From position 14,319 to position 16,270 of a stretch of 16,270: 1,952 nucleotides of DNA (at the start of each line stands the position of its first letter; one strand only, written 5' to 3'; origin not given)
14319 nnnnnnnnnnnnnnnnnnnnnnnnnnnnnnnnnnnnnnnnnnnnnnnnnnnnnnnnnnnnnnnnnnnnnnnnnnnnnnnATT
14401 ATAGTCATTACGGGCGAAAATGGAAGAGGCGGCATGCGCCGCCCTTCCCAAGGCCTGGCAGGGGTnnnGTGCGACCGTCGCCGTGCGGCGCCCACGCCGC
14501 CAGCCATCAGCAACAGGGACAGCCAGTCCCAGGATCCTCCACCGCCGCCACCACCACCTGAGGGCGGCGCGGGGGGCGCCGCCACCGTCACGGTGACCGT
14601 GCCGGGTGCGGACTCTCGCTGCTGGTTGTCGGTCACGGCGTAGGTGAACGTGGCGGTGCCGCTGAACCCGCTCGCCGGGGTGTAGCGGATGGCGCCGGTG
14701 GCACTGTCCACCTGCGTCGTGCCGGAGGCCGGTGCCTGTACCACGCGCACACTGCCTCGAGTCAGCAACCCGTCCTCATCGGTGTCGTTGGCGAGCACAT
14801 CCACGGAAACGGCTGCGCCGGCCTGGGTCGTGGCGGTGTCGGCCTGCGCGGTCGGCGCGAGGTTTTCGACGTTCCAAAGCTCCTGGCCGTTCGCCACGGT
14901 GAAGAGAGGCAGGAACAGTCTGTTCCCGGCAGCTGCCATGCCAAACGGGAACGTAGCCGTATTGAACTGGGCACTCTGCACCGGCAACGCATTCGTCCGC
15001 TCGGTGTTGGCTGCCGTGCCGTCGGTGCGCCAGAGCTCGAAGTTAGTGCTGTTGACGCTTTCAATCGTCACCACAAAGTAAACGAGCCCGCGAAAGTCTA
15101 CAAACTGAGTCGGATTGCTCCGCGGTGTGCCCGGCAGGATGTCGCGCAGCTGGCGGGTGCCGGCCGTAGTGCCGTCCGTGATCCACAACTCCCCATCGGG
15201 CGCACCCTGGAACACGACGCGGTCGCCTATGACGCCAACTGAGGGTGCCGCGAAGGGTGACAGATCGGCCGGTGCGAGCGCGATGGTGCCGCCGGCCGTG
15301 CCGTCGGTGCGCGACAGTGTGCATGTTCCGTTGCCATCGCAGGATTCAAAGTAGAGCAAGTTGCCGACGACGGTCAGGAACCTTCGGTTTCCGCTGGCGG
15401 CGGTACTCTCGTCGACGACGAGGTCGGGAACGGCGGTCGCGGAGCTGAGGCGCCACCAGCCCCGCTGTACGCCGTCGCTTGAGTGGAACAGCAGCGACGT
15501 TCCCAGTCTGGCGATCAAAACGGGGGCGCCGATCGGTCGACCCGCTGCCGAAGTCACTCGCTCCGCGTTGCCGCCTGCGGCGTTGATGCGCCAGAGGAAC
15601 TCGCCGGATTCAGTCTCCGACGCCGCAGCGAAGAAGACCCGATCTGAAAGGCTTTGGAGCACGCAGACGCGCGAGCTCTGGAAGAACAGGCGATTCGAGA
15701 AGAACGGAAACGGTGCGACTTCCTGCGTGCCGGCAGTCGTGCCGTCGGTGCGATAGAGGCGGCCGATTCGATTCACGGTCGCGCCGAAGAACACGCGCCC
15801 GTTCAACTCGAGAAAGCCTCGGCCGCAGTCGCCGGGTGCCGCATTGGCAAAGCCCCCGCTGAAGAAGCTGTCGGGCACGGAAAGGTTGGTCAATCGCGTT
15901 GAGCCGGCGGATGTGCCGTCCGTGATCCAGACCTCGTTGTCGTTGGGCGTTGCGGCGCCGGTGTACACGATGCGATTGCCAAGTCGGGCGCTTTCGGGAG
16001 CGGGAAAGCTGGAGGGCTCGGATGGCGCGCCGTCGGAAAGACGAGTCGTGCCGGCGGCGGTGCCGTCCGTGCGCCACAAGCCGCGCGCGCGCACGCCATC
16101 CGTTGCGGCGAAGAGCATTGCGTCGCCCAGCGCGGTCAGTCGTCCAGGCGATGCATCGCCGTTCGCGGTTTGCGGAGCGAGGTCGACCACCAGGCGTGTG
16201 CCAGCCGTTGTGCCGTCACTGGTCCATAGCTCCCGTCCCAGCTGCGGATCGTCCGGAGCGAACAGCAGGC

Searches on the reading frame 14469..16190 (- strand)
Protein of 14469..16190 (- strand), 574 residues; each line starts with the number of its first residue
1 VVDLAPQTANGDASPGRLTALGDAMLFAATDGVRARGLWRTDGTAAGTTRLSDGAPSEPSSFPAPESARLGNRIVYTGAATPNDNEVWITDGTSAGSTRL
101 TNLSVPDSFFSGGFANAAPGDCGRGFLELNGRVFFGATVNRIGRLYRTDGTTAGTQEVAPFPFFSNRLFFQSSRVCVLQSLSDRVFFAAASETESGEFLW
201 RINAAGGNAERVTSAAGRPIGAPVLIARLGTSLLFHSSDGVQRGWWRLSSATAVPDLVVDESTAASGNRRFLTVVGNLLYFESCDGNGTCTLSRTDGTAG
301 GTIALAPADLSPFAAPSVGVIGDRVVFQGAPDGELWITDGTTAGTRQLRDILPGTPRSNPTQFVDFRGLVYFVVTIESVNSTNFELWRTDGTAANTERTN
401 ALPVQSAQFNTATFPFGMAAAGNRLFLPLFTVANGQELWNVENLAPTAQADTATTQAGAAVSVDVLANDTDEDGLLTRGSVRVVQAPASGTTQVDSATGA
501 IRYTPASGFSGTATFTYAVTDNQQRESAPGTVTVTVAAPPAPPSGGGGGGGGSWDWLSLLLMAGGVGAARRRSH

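Call 78: search_protein_families(library=pfam, proteins=[window:14469-16190:-], max_evalue=0.001)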
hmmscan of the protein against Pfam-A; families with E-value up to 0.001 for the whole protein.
window:14469-16190:- (574 aa): 3 families
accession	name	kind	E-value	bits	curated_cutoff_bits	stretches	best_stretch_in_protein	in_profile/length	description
PF17963.7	Big_9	-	3.3e-18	66.8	23.6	1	443-535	1-89/89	Bacterial Ig domain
PF17892.7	Cadherin_5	-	5.4e-11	42.6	26.5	1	443-536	2-97/98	Cadherin-like domain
PF17803.7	Cadherin_4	-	4.9e-09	37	25.1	1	441-503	9-71/71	Bacterial cadherin-like domain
